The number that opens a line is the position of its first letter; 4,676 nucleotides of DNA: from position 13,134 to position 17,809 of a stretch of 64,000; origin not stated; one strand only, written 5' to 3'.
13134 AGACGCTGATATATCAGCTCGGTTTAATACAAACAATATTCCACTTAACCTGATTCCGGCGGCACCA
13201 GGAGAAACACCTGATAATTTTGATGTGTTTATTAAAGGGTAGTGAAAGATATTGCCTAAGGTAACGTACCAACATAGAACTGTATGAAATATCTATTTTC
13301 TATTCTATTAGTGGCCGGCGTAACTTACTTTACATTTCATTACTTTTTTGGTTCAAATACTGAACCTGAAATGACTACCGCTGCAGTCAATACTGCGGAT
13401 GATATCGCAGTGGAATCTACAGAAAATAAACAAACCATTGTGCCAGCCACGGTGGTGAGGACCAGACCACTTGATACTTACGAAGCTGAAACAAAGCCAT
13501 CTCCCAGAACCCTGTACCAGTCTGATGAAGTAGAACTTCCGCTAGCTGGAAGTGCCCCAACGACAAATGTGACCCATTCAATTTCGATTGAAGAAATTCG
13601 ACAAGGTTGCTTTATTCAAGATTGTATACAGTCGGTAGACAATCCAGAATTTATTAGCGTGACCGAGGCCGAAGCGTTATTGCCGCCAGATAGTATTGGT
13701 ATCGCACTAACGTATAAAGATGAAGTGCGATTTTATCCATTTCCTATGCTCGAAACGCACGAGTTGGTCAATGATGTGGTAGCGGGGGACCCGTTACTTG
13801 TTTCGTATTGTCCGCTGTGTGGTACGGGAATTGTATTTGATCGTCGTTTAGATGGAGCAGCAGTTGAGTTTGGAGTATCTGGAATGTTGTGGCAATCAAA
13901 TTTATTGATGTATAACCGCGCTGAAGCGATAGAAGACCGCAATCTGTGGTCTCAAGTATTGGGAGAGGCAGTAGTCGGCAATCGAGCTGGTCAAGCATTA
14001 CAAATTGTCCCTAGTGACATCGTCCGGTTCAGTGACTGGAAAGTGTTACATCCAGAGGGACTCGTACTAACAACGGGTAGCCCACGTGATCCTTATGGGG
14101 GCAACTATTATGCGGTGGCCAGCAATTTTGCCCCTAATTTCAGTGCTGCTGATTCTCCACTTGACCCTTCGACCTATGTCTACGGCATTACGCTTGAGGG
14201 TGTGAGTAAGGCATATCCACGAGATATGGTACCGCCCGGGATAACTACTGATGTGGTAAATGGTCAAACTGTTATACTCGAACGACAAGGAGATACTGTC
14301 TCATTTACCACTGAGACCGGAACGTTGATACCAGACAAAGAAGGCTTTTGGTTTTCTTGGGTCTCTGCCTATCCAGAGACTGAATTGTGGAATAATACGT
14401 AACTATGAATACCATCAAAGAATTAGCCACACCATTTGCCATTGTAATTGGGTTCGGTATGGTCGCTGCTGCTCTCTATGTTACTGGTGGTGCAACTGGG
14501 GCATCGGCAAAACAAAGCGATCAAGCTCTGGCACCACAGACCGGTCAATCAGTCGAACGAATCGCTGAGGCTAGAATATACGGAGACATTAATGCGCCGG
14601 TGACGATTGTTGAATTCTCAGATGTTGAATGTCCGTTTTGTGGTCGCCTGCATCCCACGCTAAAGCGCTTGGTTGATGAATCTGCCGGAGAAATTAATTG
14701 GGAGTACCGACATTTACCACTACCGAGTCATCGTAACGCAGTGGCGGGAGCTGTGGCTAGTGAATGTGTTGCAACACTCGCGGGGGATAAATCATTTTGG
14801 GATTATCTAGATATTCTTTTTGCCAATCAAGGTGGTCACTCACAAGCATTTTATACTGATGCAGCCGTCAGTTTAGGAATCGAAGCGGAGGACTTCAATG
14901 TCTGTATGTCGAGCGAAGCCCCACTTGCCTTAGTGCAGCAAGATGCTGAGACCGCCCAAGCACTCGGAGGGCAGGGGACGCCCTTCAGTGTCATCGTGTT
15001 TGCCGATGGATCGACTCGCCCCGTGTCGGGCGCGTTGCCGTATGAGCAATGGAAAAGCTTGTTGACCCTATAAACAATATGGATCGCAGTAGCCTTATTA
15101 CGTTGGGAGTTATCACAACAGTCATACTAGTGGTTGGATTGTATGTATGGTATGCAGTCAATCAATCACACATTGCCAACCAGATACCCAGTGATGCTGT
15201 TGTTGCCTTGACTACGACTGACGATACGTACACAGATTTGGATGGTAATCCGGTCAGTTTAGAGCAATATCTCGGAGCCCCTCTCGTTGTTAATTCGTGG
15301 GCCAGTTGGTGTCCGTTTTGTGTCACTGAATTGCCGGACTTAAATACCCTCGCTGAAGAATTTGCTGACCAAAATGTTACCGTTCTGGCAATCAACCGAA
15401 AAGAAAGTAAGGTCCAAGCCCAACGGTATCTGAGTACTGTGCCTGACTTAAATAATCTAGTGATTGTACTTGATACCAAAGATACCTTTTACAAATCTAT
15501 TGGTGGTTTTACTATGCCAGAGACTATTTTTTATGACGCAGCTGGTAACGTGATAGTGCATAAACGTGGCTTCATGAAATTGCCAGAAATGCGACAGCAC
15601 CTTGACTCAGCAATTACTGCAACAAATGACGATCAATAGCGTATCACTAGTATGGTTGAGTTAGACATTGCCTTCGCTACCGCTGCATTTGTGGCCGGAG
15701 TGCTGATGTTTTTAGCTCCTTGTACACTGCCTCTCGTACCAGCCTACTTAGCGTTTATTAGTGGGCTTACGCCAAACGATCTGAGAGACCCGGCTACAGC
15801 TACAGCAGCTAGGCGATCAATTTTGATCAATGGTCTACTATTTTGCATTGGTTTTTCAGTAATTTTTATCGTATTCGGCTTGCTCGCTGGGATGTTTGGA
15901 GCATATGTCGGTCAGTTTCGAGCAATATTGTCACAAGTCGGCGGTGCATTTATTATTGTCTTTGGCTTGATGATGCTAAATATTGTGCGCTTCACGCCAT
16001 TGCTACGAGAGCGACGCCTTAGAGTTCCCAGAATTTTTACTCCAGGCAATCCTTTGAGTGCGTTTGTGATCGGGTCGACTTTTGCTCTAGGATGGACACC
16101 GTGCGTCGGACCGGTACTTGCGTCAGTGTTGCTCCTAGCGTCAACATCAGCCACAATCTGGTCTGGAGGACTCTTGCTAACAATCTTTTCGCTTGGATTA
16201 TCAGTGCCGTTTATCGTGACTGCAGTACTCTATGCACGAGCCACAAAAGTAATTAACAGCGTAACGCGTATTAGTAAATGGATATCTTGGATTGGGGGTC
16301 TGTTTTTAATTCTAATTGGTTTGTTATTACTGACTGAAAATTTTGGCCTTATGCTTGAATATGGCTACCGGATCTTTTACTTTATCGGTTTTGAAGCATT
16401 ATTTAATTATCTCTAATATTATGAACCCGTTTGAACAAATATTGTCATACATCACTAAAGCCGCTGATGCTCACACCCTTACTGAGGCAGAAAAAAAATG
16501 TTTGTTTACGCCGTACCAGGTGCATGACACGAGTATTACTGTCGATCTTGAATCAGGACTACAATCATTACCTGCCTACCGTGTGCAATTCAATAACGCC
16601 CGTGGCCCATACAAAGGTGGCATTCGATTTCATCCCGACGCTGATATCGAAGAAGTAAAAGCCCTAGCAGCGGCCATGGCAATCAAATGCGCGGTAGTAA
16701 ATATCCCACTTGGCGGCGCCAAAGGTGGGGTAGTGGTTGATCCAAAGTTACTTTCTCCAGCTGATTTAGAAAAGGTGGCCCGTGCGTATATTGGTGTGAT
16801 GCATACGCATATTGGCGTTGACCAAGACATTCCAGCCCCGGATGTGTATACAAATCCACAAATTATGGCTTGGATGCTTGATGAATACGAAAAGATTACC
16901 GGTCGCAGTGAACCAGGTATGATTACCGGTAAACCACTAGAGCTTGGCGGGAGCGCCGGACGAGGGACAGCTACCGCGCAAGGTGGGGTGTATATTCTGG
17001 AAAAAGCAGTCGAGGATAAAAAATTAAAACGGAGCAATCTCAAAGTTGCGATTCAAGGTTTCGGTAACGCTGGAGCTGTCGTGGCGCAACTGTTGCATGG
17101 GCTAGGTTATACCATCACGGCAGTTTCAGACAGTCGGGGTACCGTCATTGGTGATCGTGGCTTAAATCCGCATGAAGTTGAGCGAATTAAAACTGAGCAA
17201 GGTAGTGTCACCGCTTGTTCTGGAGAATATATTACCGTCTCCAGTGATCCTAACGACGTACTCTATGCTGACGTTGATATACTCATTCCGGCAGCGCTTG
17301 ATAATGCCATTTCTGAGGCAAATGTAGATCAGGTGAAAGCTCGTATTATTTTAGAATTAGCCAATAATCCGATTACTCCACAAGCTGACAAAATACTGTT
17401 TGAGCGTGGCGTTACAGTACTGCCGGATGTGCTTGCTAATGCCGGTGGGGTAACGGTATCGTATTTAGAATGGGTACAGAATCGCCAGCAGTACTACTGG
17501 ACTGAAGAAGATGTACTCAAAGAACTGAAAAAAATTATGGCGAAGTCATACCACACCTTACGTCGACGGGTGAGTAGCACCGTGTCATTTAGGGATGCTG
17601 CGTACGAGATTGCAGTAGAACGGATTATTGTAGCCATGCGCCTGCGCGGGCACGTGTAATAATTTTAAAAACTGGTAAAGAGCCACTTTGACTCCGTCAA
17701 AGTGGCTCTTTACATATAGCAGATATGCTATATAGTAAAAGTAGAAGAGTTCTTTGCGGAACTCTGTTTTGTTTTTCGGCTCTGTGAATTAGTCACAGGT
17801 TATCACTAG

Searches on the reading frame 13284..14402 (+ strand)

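Call 72: search_protein_families(library=pfam, proteins=[window:13284-14402:+], max_evalue=0.00001)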
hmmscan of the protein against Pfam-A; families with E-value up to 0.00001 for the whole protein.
window:13284-14402:+ (372 aa): 1 family
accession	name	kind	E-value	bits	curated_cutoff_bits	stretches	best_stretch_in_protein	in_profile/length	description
PF11376.13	DUF3179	-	2.9e-56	191.5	27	1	112-333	1-223/292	Protein of unknown function (DUF3179)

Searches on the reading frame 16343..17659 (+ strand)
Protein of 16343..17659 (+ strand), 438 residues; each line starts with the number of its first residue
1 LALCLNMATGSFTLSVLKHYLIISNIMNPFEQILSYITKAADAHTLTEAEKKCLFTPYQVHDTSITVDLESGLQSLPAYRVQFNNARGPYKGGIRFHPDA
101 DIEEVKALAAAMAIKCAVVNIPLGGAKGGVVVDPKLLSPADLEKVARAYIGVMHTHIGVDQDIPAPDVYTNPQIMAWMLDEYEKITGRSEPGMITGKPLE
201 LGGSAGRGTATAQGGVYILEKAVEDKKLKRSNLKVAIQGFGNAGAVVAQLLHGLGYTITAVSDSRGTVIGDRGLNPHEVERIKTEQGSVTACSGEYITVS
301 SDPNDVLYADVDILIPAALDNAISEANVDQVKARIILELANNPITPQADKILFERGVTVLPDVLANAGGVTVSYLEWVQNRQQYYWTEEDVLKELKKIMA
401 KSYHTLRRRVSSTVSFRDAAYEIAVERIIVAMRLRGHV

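Call 72: search_protein_families(library=pfam, proteins=[window:16343-17659:+], max_evalue=0.00001)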
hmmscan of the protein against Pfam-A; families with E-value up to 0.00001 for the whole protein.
window:16343-17659:+ (438 aa): 2 families
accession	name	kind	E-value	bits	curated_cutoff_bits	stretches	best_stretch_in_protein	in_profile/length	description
PF00208.27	ELFV_dehydrog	-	2.2e-70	237.5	23.4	1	202-436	1-241/241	Glutamate/Leucine/Phenylalanine/Valine dehydrogenase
PF02812.23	ELFV_dehydrog_N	-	2.2e-47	160.4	25.3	1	57-184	1-129/129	Glu/Leu/Phe/Val dehydrogenase, dimerisation domain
